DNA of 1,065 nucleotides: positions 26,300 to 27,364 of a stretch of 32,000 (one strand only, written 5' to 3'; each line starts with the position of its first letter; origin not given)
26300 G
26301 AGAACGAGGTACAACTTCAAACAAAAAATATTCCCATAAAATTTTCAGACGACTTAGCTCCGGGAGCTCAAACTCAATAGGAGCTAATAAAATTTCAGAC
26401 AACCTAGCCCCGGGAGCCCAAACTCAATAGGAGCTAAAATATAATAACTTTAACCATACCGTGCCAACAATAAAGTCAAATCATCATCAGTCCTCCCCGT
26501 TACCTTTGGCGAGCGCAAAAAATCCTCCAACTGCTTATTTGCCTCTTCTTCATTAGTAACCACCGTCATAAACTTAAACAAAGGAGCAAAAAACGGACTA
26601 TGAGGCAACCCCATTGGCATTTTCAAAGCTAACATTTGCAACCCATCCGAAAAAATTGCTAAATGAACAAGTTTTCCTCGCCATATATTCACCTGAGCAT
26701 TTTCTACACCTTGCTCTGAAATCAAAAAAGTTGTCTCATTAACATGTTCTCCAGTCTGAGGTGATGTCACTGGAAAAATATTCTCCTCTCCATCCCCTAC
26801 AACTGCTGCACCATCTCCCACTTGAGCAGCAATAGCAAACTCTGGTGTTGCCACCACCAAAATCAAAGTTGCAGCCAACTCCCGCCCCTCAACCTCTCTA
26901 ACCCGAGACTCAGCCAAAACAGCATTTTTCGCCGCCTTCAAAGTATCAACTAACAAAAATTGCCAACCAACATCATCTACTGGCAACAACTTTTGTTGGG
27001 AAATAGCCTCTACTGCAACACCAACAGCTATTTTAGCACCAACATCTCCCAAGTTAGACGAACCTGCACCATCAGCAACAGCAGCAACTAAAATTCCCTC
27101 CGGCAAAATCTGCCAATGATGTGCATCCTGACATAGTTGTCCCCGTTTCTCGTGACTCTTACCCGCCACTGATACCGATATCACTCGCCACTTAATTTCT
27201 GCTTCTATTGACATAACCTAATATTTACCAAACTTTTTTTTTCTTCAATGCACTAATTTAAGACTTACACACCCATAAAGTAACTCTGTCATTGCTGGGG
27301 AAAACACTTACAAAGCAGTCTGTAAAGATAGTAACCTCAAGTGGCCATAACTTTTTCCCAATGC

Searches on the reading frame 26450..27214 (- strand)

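Call 7: search_protein_families(library=ncbifam, proteins=[window:26450-27214:-], max_evalue=0.01)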
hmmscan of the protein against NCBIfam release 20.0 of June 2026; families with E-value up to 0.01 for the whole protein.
window:26450-27214:- (254 aa): 1 family
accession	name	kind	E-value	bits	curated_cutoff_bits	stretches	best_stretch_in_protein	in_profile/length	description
NF033484.1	Stp1_PP2C_phos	equivalog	3.9e-09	36.4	230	1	29-142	12-119/232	Stp1/IreP family PP2C-type Ser/Thr phosphatase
